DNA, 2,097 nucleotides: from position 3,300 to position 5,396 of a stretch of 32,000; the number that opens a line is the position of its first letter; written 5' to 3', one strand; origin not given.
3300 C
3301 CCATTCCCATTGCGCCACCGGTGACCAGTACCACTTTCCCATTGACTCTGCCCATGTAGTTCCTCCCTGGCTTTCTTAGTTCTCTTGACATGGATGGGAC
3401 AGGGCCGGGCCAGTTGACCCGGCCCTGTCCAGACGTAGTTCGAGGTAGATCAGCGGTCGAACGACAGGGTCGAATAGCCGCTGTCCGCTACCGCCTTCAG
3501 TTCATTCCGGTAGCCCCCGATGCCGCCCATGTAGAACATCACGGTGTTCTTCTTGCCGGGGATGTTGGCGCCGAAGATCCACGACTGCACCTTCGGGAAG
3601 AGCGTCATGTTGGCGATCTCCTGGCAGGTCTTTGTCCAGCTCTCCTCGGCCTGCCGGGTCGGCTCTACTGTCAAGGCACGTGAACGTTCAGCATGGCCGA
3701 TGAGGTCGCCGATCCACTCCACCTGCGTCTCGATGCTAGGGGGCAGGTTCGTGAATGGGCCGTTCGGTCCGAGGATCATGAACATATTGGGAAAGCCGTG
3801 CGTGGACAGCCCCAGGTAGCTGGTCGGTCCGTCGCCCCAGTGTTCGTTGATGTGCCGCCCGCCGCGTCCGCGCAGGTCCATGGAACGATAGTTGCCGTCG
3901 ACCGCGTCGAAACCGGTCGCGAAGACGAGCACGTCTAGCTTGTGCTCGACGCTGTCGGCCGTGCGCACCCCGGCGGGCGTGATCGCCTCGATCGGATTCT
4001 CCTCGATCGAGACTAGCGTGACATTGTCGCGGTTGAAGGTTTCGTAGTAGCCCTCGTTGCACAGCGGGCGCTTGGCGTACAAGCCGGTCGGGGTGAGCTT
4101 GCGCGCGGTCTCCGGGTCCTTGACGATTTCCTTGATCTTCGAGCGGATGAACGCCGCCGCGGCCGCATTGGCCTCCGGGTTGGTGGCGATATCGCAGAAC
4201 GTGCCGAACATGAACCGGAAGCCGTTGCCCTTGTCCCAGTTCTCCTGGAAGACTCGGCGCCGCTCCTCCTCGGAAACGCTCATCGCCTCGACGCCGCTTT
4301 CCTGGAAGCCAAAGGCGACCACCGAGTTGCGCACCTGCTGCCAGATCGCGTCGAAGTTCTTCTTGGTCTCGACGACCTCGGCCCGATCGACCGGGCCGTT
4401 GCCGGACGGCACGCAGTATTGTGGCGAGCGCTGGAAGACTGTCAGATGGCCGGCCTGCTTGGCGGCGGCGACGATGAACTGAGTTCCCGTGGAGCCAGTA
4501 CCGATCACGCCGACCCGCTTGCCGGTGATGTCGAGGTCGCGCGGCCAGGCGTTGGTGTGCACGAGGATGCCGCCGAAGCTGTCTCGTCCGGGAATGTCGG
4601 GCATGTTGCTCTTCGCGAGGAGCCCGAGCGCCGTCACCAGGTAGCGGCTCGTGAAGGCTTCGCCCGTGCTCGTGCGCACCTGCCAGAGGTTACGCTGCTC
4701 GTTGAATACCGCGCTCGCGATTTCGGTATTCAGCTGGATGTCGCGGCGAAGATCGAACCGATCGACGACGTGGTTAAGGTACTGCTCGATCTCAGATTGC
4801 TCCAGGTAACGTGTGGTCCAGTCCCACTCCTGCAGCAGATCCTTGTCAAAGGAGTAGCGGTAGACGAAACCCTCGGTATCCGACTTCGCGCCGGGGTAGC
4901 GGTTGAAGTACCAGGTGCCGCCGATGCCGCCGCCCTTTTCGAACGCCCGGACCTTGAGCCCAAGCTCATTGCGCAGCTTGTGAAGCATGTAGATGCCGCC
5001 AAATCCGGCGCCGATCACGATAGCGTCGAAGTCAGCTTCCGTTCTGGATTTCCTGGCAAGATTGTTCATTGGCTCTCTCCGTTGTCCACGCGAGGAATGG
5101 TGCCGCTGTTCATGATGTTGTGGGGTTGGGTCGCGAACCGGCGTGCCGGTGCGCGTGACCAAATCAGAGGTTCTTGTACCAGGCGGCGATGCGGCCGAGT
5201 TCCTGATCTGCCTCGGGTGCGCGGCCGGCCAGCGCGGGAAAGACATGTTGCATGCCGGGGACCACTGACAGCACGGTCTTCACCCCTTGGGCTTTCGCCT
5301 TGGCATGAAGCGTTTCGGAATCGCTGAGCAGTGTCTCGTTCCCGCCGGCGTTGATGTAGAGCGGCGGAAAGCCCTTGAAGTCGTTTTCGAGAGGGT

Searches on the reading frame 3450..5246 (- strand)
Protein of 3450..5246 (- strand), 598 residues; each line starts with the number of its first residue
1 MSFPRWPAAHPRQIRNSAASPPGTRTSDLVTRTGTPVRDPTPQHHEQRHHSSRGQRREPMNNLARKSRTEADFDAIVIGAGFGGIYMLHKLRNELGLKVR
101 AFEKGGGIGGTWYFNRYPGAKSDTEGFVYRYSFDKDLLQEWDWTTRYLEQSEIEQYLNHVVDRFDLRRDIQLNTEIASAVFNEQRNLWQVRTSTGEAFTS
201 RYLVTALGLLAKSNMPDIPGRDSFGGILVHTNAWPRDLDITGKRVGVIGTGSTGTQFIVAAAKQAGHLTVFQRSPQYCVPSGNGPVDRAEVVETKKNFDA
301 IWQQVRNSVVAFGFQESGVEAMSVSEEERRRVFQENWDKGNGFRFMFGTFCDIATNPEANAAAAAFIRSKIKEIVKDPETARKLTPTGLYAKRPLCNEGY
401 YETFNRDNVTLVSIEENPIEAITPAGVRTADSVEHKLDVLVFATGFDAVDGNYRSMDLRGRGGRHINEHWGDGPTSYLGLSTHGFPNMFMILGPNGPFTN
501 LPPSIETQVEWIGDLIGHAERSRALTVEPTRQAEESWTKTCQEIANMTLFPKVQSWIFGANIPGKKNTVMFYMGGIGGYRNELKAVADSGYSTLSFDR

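Call 3: search_protein_families(library=pfam, proteins=[window:3450-5246:-])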
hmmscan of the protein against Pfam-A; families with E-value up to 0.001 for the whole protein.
window:3450-5246:- (598 aa): 5 families
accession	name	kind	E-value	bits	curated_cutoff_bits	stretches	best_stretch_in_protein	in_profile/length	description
PF07992.20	Pyr_redox_2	-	1.8e-14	54.3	26.1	1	74-280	2-179/291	Pyridine nucleotide-disulphide oxidoreductase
PF00743.25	FMO-like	-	2e-12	46.8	22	1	77-274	6-215/532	Flavin-binding monooxygenase-like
PF13738.12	Pyr_redox_3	-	1.4e-11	44.6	30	1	76-275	1-197/305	Pyridine nucleotide-disulphide oxidoreductase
PF13450.12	NAD_binding_8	-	1.1e-08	35.7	21.9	1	77-124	1-47/68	NAD(P)-binding Rossmann-like domain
PF13434.12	Lys_Orn_oxgnase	-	4.8e-05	23.1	21.3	1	145-277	89-225/339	L-lysine 6-monooxygenase/L-ornithine 5-monooxygenase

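Call 6: search_protein_families(library=ncbifam, proteins=[window:3450-5246:-])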
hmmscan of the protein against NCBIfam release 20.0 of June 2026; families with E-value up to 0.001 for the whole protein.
window:3450-5246:- (598 aa): 4 families
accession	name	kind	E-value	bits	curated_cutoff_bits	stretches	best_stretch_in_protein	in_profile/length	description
NF045818.1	Neo-PentlctneDsynPtlE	equivalog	3.6e-76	256.6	1100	1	57-549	33-534/587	neopentalenolactone/pentalenolactone D synthase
NF040505.1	ArsO_flavin_mono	equivalog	1.1e-16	61.2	425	1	145-278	68-196/346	ArsO family NAD(P)H-dependent flavin-containing monooxygenase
NF058570.1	trimeth_mono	equivalog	2.1e-06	27.1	675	1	145-256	92-208/443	trimethylamine monooxygenase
TIGR04046.1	MSMEG_0569_nitr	hypoth_equivalog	0.00013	21.1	498.35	1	75-258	3-177/400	MSMEG_0569 family flavin-dependent oxidoreductase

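Call 9: search_solved_structures(query=window:3450-5069:-, max_evalue=1e-20, show_alignments=1)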
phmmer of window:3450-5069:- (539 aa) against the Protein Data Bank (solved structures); distinct sequences matched with E-value up to 1e-20: 34.
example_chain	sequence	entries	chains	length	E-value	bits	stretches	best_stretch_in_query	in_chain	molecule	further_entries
5m0z_A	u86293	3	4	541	1.2e-290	968.3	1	12-533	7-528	Cyclohexanone Monooxygenase from Thermocrispum municipale. | Cyclohexanone Monooxygenase from Thermocrispum municipale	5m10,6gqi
7v8o_A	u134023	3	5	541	6.6e-290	965.8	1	12-533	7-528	Cyclohexanone Monooxygenase from Thermocrispum municipale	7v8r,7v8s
6er9_A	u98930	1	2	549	1.3e-229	766.8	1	14-532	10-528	Cyclohexanone monooxygenase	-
4rg3_A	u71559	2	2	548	7.4e-227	757.8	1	9-533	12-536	Cyclohexanone monooxygenase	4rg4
3ucl_A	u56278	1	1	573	8.7e-227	757.5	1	9-533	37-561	Cyclohexanone monooxygenase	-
3gwd_A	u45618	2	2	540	1.2e-226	757.1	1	9-533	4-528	Cyclohexanone monooxygenase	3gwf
6era_A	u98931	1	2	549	2.6e-226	756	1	14-532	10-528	Cyclohexanone monooxygenase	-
6a37_A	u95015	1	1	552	1.4e-205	687.6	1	11-533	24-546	Putative flavin-binding monooxygenase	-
8ytt_A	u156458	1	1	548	2.8e-202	676.6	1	11-533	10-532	Putative flavin-binding monooxygenase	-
7v4x_A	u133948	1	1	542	3.1e-202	676.5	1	11-533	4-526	Putative flavin-binding monooxygenase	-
7v51_A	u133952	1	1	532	4.7e-202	675.9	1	11-533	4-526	Putative flavin-binding monooxygenase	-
7v50_A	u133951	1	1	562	1.9e-201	673.9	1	11-533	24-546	Putative flavin-binding monooxygenase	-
8yu0_A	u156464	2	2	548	2.7e-201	673.4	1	11-533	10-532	Putative flavin-binding monooxygenase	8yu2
8yqm_A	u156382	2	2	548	2.6e-200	670.2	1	11-533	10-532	Putative flavin-binding monooxygenase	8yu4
8yq3_A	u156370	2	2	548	4.7e-200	669.3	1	11-533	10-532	Putative flavin-binding monooxygenase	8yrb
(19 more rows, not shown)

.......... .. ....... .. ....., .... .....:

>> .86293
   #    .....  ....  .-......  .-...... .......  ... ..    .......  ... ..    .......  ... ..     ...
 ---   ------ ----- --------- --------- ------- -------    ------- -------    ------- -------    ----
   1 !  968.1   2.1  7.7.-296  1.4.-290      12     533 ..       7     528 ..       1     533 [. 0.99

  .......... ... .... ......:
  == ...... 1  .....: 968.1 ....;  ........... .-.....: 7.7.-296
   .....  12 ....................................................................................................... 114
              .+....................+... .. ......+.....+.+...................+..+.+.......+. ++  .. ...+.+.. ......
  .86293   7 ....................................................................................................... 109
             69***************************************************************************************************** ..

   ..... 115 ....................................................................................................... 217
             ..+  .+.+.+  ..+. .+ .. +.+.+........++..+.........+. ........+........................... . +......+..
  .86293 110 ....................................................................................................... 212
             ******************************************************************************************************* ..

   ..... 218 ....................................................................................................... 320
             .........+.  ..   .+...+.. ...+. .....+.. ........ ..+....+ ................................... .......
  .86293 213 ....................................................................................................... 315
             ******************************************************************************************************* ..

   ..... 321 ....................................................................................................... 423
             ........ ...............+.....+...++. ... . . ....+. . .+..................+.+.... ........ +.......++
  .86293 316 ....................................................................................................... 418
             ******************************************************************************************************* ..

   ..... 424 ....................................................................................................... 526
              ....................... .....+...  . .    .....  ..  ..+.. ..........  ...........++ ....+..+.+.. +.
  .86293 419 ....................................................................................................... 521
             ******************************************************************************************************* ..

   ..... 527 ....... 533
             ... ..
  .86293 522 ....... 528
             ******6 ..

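Call 25: find_homologous_proteins(query=window:3450-5069:-, max_evalue=1e-100)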
Query window:3450-5069:- (539 aa): 7835 proteins with E <= 1e-100 among 8000 candidates; the best 120 are listed.
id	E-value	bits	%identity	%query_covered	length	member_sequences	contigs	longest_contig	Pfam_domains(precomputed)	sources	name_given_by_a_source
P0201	0.0e+0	1247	99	100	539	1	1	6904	PF00743.26,PF13450.13,PF07992.21,PF13738.13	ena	-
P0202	0.0e+0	1165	92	100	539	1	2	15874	PF01266.31,PF00743.26,PF13450.13,PF07992.21,PF13738.13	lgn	-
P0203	0.0e+0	1141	90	100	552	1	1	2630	PF00743.26,PF13450.13,PF07992.21,PF13738.13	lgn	-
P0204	0.0e+0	1136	90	100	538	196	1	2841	PF01266.31,PF13434.13,PF00743.26,PF13450.13,PF07992.21,PF13738.13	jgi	jgi:cyclohexanone monooxygenase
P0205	0.0e+0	1083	86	97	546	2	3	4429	PF13434.13,PF00743.26,PF13450.13,PF07992.21,PF13738.13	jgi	jgi:cyclohexanone monooxygenase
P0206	0.0e+0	1080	86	97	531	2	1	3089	PF13434.13,PF00743.26,PF13450.13,PF07992.21,PF13738.13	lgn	-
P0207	0.0e+0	1078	86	97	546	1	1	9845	PF13434.13,PF00743.26,PF13450.13,PF07992.21,PF13738.13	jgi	-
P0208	0.0e+0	1076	86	97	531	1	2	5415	PF00743.26,PF13450.13,PF07992.21,PF13738.13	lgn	-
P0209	0.0e+0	1070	85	97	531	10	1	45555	PF00743.26,PF13450.13,PF07992.21,PF13738.13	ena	-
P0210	0.0e+0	1067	86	97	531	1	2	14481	PF00743.26,PF13450.13,PF07992.21,PF13738.13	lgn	-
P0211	0.0e+0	1065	85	97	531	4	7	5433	PF00743.26,PF13450.13,PF07992.21,PF13738.13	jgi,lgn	-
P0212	0.0e+0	1064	84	98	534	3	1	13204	PF00743.26,PF13450.13,PF07992.21,PF13738.13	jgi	jgi:cyclohexanone monooxygenase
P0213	0.0e+0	1058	84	98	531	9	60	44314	PF01266.31,PF13434.13,PF00743.26,PF13450.13,PF07992.21,PF13738.13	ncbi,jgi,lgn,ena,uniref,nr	ncbi:MAG: NAD(P)/FAD-dependent oxidoreductase [Burkholderiales bacterium]|jgi:cyclohexanone monooxyg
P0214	0.0e+0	1058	85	98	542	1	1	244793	PF01266.31,PF00743.26,PF13450.13,PF07992.21,PF13738.13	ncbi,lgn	ncbi:flavin-containing monooxygenase [Saccharopolyspora tripterygii]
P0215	0.0e+0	1057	83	98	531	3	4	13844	PF00743.26,PF13450.13,PF07992.21,PF13738.13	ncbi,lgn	-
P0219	0.0e+0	1051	84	98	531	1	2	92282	PF00743.26,PF13450.13,PF07992.21,PF13738.13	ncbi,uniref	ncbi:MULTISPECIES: flavin-containing monooxygenase [unclassified Variovorax]|uniref:flavin-containin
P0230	0.0e+0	1017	82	98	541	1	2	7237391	PF01266.31,PF00743.26,PF13450.13,PF07992.21,PF13738.13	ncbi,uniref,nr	ncbi:flavin-containing monooxygenase [Amycolatopsis methanolica]|uniref:Cyclohexanone monooxygenase 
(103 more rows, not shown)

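Call 26: find_encoding_contigs(protein=P0219, flank=8000, max_places=2)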
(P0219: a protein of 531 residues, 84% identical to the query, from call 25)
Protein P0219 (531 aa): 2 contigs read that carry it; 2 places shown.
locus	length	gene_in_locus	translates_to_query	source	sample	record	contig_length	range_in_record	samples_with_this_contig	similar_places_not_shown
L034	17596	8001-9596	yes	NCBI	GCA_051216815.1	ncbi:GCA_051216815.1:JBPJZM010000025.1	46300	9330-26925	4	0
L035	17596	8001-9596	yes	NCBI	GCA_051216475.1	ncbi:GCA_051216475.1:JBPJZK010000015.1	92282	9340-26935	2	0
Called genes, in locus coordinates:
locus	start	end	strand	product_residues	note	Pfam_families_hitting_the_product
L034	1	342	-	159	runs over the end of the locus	PF00903:Glyoxalase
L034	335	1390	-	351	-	PF14870:PSII_BNR (faint), PF25852:DUF6242_C (faint), PF02012:BNR (faint), PF15902:Sortilin-Vps10 (weak)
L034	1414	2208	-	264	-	PF00106:adh_short, PF08659:KR, PF13561:adh_short_C2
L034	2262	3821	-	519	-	PF02776:TPP_enzyme_N, PF02775:TPP_enzyme_C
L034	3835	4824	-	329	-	PF03401:TctC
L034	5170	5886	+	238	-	PF01614:IclR_C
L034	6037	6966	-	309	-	PF03401:TctC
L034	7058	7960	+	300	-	PF10340:Say1_Mug180, PF20434:BD-FAE, PF07859:Abhydrolase_3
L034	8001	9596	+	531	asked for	PF00743:FMO-like, PF07992:Pyr_redox_2, PF13450:NAD_binding_8 (weak), PF13738:Pyr_redox_3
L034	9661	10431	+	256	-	PF00106:adh_short, PF08659:KR, PF23441:SDR (weak), PF13561:adh_short_C2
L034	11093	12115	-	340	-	PF00165:HTH_AraC (weak), PF12833:HTH_18, PF00165:HTH_AraC (weak)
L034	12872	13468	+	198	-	PF00528:BPD_transp_1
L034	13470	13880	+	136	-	PF00497:SBP_bac_3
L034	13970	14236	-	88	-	-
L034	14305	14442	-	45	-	-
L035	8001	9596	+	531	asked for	PF00743:FMO-like, PF07992:Pyr_redox_2, PF13450:NAD_binding_8 (weak), PF13738:Pyr_redox_3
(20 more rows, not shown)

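Call 27: find_encoding_contigs(protein=P0230, flank=8000, max_places=1)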
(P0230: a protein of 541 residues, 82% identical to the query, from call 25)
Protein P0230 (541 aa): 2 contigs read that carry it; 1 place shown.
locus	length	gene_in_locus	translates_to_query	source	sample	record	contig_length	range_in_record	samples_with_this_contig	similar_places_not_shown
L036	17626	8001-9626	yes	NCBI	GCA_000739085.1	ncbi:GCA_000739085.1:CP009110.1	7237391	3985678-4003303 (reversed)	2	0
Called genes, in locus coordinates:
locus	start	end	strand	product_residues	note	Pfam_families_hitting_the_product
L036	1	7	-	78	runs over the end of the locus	PF13683:rve_3, PF13333:rve_2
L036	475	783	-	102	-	-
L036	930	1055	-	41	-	-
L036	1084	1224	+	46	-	-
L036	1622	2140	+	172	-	PF13193:AMP-binding_C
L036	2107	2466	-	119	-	PF04237:YjbR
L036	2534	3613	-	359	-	PF08240:ADH_N, PF00107:ADH_zinc_N, PF13602:ADH_zinc_N_2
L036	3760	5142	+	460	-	PF00171:Aldedh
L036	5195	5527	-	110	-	PF25601:AAA_lid_14 (weak), PF02954:HTH_8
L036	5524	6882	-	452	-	PF26965:MimR_N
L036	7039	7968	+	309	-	PF10340:Say1_Mug180, PF20434:BD-FAE, PF07859:Abhydrolase_3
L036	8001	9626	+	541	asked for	PF00743:FMO-like, PF01266:DAO (faint), PF07992:Pyr_redox_2, PF13450:NAD_binding_8, PF13738:Pyr_redox_3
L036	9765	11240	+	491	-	PF00171:Aldedh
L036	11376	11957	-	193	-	PF16925:TetR_C_13 (faint)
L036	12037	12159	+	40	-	-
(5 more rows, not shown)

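Call 28: find_encoding_contigs(protein=P0213, flank=8000, max_places=2)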
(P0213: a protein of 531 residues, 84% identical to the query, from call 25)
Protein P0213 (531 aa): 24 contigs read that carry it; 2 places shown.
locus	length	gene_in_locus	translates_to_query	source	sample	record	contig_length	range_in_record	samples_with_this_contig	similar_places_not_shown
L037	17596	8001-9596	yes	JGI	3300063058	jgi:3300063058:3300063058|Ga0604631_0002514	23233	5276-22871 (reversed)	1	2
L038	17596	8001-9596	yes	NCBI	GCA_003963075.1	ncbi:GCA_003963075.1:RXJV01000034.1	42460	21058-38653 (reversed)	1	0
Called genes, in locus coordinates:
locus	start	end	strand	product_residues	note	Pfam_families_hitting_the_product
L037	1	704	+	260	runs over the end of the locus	PF02900:LigB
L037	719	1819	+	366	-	PF02230:Abhydrolase_2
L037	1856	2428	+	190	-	PF03358:FMN_red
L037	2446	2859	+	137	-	PF02627:CMD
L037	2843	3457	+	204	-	PF02826:2-Hacid_dh_C, PF07991:KARI_N (weak), PF03446:NAD_binding_2, PF03807:F420_oxidored (weak)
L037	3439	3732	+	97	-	PF14833:NAD_binding_11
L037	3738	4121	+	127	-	PF07366:SnoaL, PF12680:SnoaL_2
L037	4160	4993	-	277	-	PF02900:LigB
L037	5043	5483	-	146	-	PF02627:CMD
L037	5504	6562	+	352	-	PF13515:FUSC_2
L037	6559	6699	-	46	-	-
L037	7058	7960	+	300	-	PF10340:Say1_Mug180, PF20434:BD-FAE, PF07859:Abhydrolase_3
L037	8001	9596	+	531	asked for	PF00743:FMO-like, PF01266:DAO (faint), PF07992:Pyr_redox_2, PF13450:NAD_binding_8 (weak), PF13738:Pyr_redox_3, PF13434:Lys_Orn_oxgnase (faint)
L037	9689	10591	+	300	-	PF12146:Hydrolase_4, PF00561:Abhydrolase_1, PF12697:Abhydrolase_6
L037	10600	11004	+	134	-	-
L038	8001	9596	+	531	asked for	PF00743:FMO-like, PF01266:DAO (faint), PF07992:Pyr_redox_2, PF13450:NAD_binding_8 (weak), PF13738:Pyr_redox_3, PF13434:Lys_Orn_oxgnase (faint)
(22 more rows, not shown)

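Call 61: list_cluster_members(proteins=[window:3450-5069:-, window:2600-3355:-, window:6269-7147:-, window:29649-31646:+, window:24952-26169:-, window:14621-15400:-])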
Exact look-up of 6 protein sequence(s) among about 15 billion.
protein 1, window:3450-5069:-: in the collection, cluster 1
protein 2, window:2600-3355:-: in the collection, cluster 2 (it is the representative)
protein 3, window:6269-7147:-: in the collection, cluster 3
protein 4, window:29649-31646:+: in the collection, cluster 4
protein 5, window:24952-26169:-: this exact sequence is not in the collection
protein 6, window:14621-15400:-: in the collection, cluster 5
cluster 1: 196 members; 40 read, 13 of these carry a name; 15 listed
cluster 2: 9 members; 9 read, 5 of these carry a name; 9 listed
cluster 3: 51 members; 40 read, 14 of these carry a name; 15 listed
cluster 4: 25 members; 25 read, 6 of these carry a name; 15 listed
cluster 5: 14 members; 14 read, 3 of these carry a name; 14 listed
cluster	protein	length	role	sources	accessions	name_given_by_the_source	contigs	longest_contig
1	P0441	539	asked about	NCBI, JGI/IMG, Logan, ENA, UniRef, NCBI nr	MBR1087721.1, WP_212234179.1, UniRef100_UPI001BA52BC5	NAD(P)/FAD-dependent oxidoreductase [Bradyrhizobium manausense] | cyclohexanone monooxygenase | flavin-containing monooxygenase n=1 Tax=Bradyrhizobium manausense TaxID=989370 ...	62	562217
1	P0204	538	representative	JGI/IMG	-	cyclohexanone monooxygenase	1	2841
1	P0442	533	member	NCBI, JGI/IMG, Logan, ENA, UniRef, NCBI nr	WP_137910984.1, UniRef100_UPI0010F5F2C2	flavin-containing monooxygenase [Ralstonia sp. 3PA37C10] | cyclohexanone monooxygenase | flavin-containing monooxygenase n=1 Tax=Ralstonia TaxID=48736 RepID=UPI0010F5F2C2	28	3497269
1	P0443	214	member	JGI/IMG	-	cyclohexanone monooxygenase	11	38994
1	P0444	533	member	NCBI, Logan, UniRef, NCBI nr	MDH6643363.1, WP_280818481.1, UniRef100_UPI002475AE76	cyclohexanone monooxygenase [Ralstonia sp. GP73] | flavin-containing monooxygenase n=1 Tax=unclassified Ralstonia TaxID=209769 ... | NAD(P)/FAD-dependent oxidoreductase [Ralstonia sp. GP73]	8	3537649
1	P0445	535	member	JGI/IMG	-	cyclohexanone monooxygenase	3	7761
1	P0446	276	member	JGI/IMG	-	cation diffusion facilitator CzcD-associated flavoprotein CzcO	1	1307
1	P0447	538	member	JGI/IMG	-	cation diffusion facilitator CzcD-associated flavoprotein CzcO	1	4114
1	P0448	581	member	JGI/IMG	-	cation diffusion facilitator CzcD-associated flavoprotein CzcO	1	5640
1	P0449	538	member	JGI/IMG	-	cyclohexanone monooxygenase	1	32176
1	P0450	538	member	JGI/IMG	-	cyclohexanone monooxygenase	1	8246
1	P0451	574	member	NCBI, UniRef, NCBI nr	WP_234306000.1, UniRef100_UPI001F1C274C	flavin-containing monooxygenase [Ralstonia pickettii] | flavin-containing monooxygenase n=3 Tax=Pseudomonadota TaxID=1224 RepID=UPI001F1C274C | NAD(P)/FAD-dependent oxidoreductase [Ralstonia pickettii]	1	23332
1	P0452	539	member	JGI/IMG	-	cation diffusion facilitator CzcD-associated flavoprotein CzcO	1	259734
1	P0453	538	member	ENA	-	-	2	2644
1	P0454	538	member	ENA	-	-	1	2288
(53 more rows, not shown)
